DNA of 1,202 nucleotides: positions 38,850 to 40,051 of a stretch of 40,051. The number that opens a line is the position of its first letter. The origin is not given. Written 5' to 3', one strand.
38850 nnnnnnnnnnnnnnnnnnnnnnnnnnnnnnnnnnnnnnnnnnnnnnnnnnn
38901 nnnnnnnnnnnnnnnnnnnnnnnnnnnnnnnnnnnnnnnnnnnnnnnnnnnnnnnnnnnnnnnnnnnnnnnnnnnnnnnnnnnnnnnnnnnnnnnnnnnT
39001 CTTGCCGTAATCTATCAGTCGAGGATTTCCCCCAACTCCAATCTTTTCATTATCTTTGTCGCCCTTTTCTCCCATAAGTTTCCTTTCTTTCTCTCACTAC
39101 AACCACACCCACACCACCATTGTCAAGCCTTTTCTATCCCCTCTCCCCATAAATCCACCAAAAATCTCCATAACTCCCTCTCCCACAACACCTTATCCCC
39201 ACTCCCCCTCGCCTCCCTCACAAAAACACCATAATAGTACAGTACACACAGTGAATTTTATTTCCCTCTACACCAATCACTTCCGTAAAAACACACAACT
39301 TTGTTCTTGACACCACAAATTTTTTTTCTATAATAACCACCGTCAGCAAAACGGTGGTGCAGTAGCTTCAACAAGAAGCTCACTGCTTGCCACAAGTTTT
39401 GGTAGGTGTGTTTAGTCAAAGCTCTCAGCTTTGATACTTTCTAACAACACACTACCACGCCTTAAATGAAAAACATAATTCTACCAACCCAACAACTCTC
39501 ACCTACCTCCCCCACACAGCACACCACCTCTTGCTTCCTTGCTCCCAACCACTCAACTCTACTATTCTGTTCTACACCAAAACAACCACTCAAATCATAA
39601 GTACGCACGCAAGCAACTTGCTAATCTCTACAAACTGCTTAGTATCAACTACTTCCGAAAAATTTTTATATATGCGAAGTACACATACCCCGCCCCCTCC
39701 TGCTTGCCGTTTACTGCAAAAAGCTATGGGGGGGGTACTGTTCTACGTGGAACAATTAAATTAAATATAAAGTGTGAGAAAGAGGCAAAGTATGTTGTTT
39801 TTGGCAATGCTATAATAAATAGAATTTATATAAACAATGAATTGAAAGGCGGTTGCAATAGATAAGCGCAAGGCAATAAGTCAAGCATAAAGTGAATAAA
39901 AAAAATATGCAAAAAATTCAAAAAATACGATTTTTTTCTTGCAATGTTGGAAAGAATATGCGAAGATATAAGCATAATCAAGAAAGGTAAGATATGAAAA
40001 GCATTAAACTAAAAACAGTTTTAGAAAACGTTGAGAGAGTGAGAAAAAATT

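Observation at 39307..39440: Consensus promoter followed by three stem-loops: candidate small RNA or structured leader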

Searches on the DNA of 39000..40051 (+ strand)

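Call 7: search_dna_similar(query=window:39000-40051:+, collection=phages, mode=distant, max_rows=30)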
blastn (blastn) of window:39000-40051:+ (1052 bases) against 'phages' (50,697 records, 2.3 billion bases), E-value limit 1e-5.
No match.

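Call 8: search_rna_families(source=window, start=39000, end=40051, threshold=evalue, max_evalue=10, show_alignments=2)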
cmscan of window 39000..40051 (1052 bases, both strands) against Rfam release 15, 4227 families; matches with E-value up to 10: 1.
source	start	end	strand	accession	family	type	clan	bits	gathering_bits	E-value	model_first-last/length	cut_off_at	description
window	39281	39378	-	RF00234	glmS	Cis-reg; riboswitch;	-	12.9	37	2.5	1-167/167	no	glmS glucosamine-6-phosphate activated ribozyme aptamer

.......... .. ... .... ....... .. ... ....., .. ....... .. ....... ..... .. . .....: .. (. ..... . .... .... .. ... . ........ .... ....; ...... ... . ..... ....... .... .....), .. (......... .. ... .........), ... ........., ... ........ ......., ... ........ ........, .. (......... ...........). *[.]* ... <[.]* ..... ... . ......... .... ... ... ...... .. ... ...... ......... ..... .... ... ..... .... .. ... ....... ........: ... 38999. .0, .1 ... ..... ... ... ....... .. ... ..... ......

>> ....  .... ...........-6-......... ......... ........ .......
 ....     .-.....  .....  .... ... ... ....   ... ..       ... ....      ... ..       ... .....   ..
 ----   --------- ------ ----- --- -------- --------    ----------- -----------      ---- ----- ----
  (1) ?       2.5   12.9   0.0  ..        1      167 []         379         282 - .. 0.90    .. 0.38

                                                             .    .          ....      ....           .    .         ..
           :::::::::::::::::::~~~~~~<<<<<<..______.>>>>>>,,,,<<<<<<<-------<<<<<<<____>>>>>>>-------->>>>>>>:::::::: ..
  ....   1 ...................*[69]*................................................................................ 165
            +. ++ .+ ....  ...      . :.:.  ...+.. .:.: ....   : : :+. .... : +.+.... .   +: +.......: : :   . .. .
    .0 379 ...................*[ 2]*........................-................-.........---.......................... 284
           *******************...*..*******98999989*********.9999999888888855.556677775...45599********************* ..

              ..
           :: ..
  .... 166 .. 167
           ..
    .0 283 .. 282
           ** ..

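Call 63: build_rna_model(alignment_id=A4, structure=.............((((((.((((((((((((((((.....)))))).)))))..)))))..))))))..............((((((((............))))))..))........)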
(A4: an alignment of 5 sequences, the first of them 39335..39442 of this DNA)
Model R1 built from alignment A4 (5 sequences, 120 columns); structure: as given.
model positions 108; base pairs 30; branch points 1; effective number of sequences 1.12; information 0.59 bits per position. Calibrated on 0.2 Mb of random sequence (short: E-values are rough).
structure used (alignment columns):
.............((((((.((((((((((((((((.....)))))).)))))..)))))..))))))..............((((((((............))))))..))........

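Call 64: search_with_rna_model(model_id=R1, sources=[window, L009, L010, L011, L012, L013, L014, L015, L016, L017, L018, L019, L020, L021], max_evalue=10, filters=off)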
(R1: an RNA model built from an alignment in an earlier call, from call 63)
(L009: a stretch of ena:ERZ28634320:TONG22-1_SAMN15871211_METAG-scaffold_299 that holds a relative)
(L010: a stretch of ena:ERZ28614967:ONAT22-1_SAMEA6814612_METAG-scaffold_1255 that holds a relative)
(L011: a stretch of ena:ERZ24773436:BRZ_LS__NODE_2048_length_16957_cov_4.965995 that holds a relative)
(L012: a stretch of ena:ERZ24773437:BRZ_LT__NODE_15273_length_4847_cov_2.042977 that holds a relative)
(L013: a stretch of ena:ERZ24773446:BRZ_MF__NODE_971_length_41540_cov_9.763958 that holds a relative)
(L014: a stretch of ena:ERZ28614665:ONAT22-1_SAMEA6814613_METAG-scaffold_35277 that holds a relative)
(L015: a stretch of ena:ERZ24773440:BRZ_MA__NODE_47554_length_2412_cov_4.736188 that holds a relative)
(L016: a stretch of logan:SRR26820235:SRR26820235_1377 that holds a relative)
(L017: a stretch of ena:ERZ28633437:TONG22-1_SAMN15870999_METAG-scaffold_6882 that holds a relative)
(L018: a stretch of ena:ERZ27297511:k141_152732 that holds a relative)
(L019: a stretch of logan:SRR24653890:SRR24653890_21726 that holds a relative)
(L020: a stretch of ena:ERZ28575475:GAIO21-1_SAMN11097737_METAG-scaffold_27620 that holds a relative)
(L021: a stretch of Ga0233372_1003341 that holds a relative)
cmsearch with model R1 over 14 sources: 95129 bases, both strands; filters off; matches with E-value up to 10: 11.
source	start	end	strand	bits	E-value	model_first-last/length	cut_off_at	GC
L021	1856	1963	-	132.2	3.9e-29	1-108/108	no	0.45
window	39335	39442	+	131.8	4.8e-29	1-108/108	no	0.45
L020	84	191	-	129.1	2.1e-28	1-108/108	no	0.46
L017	1657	1774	-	89.6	4.6e-19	1-108/108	no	0.49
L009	2491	2607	-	87.1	1.8e-18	1-108/108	no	0.48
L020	113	211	+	15.1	0.18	1-108/108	no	0.41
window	39315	39413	-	13.8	0.35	1-108/108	no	0.4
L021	1885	1969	+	12.7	0.67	1-108/108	no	0.45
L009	180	244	-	8.9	5.2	1-108/108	no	0.45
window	26546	26625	-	8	8.5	1-108/108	no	0.46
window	250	313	-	7.9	8.8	1-108/108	no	0.25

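Call 77: search_with_rna_model(model_id=R1, source=L024, max_evalue=10, filters=off)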
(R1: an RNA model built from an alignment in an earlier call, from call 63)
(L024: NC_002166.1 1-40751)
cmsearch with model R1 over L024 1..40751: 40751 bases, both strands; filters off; matches with E-value up to 10: 4.
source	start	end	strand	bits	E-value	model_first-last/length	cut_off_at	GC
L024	9734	9839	+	8.3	3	1-108/108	no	0.49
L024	38398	38453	+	7.4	5.1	1-108/108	no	0.5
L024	11104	11135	+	7.3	5.4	24-55/108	no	0.72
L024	38638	38751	-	6.1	9.9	1-108/108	no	0.46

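Call 79: search_dna_similar(query=window:39226-39460:+, collection=plasmids, mode=distant, max_evalue=0.01, max_rows=10)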
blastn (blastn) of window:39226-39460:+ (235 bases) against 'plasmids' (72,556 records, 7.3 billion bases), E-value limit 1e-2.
No match.
